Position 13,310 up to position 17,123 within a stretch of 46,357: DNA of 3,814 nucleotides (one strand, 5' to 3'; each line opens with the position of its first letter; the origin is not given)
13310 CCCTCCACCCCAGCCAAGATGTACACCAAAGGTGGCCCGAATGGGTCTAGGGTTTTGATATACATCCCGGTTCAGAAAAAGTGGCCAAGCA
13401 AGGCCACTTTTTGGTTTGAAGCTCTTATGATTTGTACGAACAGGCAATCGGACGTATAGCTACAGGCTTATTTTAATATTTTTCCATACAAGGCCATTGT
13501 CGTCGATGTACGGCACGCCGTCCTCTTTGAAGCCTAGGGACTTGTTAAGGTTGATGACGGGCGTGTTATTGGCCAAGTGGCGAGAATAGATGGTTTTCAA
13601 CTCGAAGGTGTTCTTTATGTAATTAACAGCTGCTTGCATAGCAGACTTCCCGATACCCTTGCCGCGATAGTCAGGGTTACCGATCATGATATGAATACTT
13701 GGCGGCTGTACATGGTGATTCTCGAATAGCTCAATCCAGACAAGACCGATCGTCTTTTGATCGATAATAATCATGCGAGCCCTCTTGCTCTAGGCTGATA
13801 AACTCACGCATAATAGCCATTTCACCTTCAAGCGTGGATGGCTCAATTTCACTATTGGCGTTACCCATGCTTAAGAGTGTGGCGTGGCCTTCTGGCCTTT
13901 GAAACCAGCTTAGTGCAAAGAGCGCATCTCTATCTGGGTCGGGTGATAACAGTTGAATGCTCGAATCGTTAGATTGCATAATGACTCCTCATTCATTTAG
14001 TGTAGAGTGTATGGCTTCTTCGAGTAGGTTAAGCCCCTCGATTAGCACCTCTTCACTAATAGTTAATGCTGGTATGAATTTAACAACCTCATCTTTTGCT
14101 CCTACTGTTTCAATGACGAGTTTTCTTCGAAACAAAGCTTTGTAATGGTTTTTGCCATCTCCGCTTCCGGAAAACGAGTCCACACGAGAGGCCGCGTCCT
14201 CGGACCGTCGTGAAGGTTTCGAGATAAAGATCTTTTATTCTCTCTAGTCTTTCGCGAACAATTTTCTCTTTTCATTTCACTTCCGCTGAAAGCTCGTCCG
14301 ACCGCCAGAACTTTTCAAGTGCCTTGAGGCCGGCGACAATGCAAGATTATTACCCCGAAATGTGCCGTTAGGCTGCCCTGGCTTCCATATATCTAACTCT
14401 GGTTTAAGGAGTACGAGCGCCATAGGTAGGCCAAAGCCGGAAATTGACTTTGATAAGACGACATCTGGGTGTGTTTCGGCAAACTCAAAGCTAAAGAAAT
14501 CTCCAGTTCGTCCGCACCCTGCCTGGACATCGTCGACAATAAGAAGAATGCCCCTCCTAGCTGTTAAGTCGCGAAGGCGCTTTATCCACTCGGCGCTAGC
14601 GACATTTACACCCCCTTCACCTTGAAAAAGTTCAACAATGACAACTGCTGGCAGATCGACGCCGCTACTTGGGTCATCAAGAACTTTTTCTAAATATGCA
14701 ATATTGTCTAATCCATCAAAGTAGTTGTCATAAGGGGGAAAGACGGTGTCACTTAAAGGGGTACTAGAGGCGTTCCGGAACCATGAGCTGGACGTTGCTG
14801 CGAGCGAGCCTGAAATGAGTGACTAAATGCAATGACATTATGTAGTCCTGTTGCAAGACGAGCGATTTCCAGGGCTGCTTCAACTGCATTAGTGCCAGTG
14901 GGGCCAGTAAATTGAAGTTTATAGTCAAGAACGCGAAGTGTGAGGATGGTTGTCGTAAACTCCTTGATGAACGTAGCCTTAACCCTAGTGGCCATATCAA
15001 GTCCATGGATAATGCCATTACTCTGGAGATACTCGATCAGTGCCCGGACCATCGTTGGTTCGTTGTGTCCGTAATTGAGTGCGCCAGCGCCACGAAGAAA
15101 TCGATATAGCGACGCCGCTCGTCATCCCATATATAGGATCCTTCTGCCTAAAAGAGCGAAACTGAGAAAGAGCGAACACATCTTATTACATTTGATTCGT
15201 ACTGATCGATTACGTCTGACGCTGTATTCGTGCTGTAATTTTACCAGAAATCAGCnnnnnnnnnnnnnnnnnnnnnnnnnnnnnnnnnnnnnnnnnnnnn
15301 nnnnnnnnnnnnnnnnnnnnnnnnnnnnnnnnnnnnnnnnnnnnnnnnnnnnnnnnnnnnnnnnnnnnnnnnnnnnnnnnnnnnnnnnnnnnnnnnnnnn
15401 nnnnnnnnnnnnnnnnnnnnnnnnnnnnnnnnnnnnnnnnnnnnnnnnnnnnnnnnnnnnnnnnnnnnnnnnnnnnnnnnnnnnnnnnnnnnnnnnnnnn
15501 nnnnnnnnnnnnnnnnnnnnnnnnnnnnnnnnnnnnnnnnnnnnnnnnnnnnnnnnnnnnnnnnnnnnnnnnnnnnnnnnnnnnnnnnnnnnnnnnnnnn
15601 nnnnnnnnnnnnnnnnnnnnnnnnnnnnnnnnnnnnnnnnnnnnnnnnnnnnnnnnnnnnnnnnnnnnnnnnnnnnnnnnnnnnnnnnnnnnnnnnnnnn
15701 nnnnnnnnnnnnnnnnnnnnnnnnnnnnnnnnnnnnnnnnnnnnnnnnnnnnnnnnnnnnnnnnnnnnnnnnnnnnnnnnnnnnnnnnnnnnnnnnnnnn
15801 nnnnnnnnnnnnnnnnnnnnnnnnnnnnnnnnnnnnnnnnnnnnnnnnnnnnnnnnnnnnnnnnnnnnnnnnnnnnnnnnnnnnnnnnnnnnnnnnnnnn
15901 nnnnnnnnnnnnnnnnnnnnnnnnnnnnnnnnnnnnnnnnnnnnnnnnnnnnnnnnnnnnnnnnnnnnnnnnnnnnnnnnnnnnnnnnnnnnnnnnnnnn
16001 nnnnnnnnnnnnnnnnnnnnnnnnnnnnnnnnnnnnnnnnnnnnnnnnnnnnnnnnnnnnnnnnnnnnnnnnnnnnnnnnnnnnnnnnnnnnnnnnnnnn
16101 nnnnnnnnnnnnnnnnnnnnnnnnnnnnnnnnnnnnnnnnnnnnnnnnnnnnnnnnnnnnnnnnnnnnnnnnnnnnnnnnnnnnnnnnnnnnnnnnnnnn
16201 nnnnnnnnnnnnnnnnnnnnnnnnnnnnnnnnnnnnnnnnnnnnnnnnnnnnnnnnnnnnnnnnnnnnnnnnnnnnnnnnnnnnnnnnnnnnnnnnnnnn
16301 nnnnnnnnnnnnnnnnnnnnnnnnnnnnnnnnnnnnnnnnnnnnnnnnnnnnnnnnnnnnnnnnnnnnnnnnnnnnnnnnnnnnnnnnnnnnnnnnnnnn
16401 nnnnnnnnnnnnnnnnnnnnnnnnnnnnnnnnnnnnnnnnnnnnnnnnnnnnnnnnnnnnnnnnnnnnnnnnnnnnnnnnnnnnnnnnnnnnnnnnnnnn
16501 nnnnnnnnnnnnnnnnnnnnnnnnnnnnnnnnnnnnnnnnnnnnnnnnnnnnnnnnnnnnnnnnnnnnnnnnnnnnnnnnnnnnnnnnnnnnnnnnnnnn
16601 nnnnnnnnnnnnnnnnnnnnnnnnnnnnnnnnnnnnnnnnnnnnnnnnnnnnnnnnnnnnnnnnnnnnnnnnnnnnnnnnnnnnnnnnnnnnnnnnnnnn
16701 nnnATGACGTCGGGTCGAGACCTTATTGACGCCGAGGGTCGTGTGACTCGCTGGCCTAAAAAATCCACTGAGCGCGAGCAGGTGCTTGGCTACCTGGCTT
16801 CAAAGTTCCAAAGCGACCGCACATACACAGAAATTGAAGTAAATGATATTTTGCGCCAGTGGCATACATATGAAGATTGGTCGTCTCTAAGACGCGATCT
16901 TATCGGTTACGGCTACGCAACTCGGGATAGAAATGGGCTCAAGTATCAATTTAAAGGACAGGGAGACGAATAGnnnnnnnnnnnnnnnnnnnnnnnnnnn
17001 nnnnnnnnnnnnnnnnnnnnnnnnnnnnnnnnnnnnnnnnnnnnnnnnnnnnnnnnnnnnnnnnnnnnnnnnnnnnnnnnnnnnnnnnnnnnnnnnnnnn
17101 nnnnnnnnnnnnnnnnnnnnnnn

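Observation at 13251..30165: About 16.8-kb AT-richer island inserted in the 3' end of tRNA-Gln, bounded by an exact 17-nt direct repeat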

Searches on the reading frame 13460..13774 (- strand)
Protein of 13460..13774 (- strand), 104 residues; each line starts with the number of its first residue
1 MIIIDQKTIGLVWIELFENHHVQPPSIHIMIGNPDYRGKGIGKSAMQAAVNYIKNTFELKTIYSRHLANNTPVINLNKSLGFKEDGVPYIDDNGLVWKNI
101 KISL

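Call 7: search_protein_families(library=pfam, proteins=[window:13460-13774:-])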
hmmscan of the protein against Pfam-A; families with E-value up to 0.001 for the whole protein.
window:13460-13774:- (104 aa): 5 families
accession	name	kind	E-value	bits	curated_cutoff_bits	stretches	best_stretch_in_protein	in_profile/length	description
PF13302.13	Acetyltransf_3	-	2.3e-11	45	25.4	1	5-83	60-138/138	Acetyltransferase (GNAT) domain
PF00583.31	Acetyltransf_1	-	1.5e-08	35.3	20.7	1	5-82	41-116/116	Acetyltransferase (GNAT) family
PF13508.13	Acetyltransf_7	-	3.5e-07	30.9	27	1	5-84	11-84/84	Acetyltransferase (GNAT) domain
PF13523.12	Acetyltransf_8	-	1.6e-06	28.2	27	1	26-85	81-140/145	Acetyltransferase (GNAT) domain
PF17013.11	Acetyltransf_15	-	5.1e-05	23.2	35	1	26-79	74-129/210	Putative acetyl-transferase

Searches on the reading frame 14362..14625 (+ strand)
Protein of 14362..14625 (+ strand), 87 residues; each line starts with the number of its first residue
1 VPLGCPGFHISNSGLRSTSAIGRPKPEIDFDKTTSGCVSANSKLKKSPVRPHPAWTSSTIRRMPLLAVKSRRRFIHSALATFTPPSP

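Call 7: search_protein_families(library=pfam, proteins=[window:14362-14625:+])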
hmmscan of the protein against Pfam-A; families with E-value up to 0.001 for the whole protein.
window:14362-14625:+ (87 aa): 0 families

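Call 60: search_protein_families(library=pfam, proteins=[window:14362-14625:+], max_evalue=1)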
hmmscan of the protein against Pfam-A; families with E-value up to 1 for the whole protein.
window:14362-14625:+ (87 aa): 0 families

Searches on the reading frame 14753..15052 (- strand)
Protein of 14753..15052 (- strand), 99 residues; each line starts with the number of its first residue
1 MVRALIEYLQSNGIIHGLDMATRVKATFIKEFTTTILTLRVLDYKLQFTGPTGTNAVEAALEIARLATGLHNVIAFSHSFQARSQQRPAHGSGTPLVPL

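Call 7: search_protein_families(library=pfam, proteins=[window:14753-15052:-])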
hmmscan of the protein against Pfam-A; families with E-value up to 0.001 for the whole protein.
window:14753-15052:- (99 aa): 0 families

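Call 60: search_protein_families(library=pfam, proteins=[window:14753-15052:-], max_evalue=1)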
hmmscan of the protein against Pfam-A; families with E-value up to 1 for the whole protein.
window:14753-15052:- (99 aa): 1 family
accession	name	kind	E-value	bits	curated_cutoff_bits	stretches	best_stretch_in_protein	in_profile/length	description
PF00202.27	Aminotran_3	-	0.018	14.2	30.5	1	39-85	80-132/403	Aminotransferase class-III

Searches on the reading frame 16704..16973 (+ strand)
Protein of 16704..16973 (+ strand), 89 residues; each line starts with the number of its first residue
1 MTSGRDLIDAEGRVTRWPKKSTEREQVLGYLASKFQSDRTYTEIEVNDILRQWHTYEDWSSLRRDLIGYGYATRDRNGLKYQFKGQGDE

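Call 7: search_protein_families(library=pfam, proteins=[window:16704-16973:+])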
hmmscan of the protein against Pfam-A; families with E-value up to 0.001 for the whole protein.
window:16704-16973:+ (89 aa): 1 family
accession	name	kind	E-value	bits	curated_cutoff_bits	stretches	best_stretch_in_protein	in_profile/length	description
PF09860.14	DUF2087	-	4.8e-22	78.3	22.4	1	13-82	1-68/69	Uncharacterized protein conserved in bacteria (DUF2087)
